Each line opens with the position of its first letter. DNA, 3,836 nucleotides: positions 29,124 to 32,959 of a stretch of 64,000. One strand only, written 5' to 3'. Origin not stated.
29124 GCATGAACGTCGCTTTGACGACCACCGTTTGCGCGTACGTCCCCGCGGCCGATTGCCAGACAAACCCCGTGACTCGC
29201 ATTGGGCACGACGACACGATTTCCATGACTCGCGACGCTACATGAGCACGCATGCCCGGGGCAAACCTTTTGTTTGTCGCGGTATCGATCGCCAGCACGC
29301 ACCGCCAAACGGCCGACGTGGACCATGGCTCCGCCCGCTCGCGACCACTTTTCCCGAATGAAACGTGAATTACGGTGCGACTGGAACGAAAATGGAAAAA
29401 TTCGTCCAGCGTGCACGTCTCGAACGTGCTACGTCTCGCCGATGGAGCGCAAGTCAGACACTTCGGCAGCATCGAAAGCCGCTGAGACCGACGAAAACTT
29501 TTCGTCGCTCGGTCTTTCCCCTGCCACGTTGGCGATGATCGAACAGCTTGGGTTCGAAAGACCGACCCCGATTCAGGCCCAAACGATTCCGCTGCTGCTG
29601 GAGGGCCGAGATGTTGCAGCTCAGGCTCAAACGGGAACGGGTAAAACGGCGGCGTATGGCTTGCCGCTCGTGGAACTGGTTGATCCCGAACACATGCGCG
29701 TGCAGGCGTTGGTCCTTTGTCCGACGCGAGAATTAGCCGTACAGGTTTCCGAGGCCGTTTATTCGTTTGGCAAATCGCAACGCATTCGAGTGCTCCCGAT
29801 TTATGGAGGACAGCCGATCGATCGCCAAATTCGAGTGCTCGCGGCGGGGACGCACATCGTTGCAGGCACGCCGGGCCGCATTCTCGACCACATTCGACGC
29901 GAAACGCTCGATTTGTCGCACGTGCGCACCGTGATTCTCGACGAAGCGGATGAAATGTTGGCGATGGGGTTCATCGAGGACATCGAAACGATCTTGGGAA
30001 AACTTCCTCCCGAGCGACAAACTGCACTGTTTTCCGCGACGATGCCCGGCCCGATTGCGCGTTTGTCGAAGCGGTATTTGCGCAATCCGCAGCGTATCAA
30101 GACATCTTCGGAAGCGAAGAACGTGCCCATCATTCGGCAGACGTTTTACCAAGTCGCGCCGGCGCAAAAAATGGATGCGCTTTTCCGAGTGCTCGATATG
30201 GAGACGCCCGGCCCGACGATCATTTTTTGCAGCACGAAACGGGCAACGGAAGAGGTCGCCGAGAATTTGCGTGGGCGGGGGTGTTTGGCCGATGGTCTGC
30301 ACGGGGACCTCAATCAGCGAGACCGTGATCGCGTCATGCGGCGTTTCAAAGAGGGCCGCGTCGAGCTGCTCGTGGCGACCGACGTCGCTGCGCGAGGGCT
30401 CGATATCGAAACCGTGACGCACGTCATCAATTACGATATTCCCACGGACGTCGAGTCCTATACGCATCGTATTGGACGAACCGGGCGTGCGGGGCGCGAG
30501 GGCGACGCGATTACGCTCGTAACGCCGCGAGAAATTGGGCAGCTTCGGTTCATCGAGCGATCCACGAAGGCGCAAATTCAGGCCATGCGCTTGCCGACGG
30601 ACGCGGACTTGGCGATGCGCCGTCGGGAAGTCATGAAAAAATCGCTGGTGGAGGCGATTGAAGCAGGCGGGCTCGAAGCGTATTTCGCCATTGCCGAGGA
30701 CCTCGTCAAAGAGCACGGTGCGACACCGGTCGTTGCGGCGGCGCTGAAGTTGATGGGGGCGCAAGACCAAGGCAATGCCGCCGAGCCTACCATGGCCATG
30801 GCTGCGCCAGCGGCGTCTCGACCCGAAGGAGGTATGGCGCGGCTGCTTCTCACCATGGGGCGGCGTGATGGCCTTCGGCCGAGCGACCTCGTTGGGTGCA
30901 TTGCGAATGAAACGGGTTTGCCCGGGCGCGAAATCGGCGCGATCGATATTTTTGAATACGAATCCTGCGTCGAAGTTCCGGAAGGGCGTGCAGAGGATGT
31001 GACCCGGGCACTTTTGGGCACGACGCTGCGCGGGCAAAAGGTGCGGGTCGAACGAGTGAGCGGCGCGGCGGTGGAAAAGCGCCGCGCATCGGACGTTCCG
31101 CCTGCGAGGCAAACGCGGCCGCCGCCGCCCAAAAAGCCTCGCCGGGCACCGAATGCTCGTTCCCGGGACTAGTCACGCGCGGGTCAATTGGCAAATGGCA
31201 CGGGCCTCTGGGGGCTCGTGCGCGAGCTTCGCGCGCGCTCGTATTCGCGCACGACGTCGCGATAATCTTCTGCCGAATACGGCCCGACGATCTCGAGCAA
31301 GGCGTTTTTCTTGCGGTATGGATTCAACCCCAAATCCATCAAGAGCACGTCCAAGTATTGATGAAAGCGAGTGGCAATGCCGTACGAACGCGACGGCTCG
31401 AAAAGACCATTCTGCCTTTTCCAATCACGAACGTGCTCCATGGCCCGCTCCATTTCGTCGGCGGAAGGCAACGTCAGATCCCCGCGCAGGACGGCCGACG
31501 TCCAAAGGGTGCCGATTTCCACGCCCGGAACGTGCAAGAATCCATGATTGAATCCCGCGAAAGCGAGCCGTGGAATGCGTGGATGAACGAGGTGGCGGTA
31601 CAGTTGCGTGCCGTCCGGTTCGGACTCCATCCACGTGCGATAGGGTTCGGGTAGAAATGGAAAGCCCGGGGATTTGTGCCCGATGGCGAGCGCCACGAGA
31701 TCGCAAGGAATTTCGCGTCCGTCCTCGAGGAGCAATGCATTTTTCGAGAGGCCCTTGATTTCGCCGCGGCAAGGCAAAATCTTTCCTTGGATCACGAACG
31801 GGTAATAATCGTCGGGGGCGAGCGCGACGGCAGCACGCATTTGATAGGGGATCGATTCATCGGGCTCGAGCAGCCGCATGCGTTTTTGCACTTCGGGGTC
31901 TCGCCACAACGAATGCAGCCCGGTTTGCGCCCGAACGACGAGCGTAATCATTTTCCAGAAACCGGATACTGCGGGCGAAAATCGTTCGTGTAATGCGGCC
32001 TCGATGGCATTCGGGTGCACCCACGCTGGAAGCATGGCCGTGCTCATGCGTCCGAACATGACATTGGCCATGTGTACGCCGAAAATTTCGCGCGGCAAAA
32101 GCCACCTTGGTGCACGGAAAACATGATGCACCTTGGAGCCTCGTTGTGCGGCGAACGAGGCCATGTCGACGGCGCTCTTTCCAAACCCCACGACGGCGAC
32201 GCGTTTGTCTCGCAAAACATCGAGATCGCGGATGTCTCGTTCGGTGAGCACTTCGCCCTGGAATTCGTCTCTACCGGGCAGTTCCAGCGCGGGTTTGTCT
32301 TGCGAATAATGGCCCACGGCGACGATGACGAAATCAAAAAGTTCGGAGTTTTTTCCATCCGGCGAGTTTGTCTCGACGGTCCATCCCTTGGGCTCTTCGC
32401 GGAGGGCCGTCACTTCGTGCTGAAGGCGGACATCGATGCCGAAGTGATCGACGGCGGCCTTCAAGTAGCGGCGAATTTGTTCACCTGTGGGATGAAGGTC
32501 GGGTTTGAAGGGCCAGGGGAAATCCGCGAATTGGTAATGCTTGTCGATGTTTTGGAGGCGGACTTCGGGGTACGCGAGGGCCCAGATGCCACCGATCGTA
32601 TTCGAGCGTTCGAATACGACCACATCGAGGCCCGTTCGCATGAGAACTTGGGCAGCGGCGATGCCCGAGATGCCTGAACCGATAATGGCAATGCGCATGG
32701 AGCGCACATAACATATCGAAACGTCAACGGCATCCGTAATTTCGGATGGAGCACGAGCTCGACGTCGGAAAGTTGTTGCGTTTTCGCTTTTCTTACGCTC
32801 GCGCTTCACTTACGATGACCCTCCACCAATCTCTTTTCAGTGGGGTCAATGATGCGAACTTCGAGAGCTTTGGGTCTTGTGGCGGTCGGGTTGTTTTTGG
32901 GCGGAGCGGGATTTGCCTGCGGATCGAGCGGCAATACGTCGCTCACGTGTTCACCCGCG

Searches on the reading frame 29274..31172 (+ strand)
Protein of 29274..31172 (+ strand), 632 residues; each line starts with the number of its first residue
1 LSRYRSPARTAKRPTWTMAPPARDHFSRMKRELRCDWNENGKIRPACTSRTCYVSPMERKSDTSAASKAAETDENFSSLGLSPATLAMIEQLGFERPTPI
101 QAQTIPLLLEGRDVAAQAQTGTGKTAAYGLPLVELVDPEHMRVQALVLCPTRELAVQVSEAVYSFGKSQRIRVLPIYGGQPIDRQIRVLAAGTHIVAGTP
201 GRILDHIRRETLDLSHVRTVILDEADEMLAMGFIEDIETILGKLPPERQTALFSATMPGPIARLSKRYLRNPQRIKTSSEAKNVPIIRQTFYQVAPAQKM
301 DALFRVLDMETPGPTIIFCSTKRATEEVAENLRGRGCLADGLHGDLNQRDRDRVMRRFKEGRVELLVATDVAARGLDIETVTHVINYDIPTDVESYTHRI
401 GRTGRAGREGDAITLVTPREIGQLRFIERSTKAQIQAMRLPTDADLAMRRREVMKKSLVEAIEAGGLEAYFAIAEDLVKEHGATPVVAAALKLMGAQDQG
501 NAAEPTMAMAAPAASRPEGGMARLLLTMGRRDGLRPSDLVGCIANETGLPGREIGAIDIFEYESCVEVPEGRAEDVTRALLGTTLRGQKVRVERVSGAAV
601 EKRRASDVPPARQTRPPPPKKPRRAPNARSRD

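Call 85: search_protein_families(library=pfam, proteins=[window:29274-31172:+], max_evalue=0.00001)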
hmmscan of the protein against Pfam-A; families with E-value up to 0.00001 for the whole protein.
window:29274-31172:+ (632 aa): 4 families
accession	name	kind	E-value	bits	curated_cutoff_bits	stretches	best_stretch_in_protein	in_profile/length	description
PF00270.35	DEAD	-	6.5e-50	169.6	26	1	98-261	1-164/167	DEAD/DEAH box helicase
PF00271.37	Helicase_C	-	2.8e-34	118.1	23.5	1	298-407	1-110/110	Helicase conserved C-terminal domain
PF03880.21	DbpA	-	1.9e-23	82.7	25.6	1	523-594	1-72/72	DbpA RNA binding domain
PF25399.1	DeaD_dimer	-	2.4e-07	31.1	23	1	441-499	1-60/67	RNA helicase DeaD dimerization domain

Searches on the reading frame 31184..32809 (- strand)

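Call 85: search_protein_families(library=pfam, proteins=[window:31184-32809:-], max_evalue=0.00001)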
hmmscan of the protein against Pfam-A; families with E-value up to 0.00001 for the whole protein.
window:31184-32809:- (541 aa): 9 families
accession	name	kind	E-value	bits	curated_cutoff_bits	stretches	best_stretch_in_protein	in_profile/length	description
PF00743.25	FMO-like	-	2e-35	122.7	22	2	39-275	3-256/532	Flavin-binding monooxygenase-like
PF13738.12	Pyr_redox_3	-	1.4e-19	70.9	30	1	42-236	2-199/305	Pyridine nucleotide-disulphide oxidoreductase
PF07992.20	Pyr_redox_2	-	3.6e-18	66.4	26.1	1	38-239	1-182/291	Pyridine nucleotide-disulphide oxidoreductase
PF00070.33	Pyr_redox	-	3e-14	53.7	22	0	203-239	1-36/82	Pyridine nucleotide-disulphide oxidoreductase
PF13454.12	NAD_binding_9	-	5.6e-12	46.3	21.8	0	41-88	1-53/155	FAD-NAD(P)-binding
PF01266.30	DAO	-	1.3e-10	41.7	27.9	0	39-73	1-35/353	FAD dependent oxidoreductase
PF01593.30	Amino_oxidase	-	1.3e-08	35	19.8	0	47-74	1-28/443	Flavin containing amine oxidoreductase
PF13450.12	NAD_binding_8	-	1e-07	32.6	21.9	1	42-74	1-33/68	NAD(P)-binding Rossmann-like domain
PF12831.13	FAD_oxidored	-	2.6e-06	27.4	27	1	40-77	2-39/416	FAD dependent oxidoreductase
